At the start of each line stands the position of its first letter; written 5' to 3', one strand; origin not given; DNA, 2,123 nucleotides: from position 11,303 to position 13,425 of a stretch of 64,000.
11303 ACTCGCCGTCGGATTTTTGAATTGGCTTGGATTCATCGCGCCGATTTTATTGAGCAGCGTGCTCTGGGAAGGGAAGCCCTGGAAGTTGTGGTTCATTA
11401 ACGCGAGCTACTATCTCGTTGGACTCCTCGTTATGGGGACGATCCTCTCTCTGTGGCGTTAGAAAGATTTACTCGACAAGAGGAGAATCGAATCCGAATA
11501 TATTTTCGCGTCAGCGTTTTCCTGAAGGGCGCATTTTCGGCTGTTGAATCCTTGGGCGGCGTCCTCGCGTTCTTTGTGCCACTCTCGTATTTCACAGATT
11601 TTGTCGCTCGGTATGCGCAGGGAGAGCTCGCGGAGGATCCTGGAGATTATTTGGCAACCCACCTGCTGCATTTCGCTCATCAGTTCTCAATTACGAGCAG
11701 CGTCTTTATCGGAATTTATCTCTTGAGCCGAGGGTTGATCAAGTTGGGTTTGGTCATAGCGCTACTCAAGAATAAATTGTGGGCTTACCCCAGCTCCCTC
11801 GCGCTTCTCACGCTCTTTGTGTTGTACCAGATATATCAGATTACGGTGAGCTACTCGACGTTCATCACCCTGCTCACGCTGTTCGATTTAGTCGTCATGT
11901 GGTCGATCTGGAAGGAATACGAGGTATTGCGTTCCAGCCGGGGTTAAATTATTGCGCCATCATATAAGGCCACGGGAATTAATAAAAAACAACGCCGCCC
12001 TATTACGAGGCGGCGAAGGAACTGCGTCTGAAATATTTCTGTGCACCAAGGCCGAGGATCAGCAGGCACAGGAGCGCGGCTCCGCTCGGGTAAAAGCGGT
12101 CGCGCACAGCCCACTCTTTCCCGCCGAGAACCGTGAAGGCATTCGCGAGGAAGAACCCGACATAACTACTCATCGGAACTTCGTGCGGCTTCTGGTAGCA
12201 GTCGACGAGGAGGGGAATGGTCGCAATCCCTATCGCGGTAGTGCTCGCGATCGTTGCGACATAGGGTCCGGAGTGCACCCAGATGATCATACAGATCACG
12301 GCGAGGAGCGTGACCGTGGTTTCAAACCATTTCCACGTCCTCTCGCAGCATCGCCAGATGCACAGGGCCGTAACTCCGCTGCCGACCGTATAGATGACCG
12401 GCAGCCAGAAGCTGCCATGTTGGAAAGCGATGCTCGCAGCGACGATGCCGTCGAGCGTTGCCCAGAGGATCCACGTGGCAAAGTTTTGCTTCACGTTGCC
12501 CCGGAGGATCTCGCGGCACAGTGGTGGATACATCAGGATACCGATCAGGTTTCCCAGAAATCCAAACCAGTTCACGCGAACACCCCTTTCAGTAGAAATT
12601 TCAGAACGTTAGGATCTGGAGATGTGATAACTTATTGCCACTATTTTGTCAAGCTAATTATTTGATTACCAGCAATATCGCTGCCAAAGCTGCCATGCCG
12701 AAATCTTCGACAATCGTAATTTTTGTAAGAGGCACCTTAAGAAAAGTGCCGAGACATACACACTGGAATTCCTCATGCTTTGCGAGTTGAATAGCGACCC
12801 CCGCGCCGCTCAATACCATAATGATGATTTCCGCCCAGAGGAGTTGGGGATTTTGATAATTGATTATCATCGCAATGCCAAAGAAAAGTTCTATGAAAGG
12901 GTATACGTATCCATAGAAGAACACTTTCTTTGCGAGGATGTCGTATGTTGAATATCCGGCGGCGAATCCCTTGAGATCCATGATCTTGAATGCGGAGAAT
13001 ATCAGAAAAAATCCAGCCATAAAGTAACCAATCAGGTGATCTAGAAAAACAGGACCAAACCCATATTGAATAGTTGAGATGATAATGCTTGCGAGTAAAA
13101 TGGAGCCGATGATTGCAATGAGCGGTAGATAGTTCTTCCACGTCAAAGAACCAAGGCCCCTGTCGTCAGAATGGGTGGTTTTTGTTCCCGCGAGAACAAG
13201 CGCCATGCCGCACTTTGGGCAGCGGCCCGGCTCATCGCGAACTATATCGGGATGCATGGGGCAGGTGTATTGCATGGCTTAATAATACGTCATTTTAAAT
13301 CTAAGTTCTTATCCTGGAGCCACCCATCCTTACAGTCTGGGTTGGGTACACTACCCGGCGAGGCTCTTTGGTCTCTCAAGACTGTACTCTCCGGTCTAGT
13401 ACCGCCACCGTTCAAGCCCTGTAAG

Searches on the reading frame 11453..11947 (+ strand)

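Call 106: search_protein_families(library=pfam, proteins=[window:11453-11947:+], max_evalue=0.01)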
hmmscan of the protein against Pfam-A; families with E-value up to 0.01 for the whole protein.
window:11453-11947:+ (164 aa): 1 family
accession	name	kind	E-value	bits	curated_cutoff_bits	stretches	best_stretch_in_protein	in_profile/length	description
PF09900.14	DUF2127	-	7.9e-25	88.2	24.3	1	18-156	2-140/140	Predicted membrane protein (DUF2127)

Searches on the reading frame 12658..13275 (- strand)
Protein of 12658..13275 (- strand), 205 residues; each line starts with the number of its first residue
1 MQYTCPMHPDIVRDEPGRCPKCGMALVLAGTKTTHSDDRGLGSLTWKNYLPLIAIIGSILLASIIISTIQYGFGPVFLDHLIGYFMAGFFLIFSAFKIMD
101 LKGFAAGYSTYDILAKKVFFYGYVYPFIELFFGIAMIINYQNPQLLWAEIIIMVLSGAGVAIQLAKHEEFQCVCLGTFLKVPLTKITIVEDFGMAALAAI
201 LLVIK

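Call 106: search_protein_families(library=pfam, proteins=[window:12658-13275:-], max_evalue=0.01)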
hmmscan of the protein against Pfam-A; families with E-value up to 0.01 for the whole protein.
window:12658-13275:- (205 aa): 2 families
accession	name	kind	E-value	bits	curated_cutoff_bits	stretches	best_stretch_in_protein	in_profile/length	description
PF19335.5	HMBD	-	5.3e-16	58.7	23.6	1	3-27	2-26/28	Heavy metal binding domain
PF07291.16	MauE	-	4.2e-13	50.1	27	1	78-203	4-127/128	Methylamine utilisation protein MauE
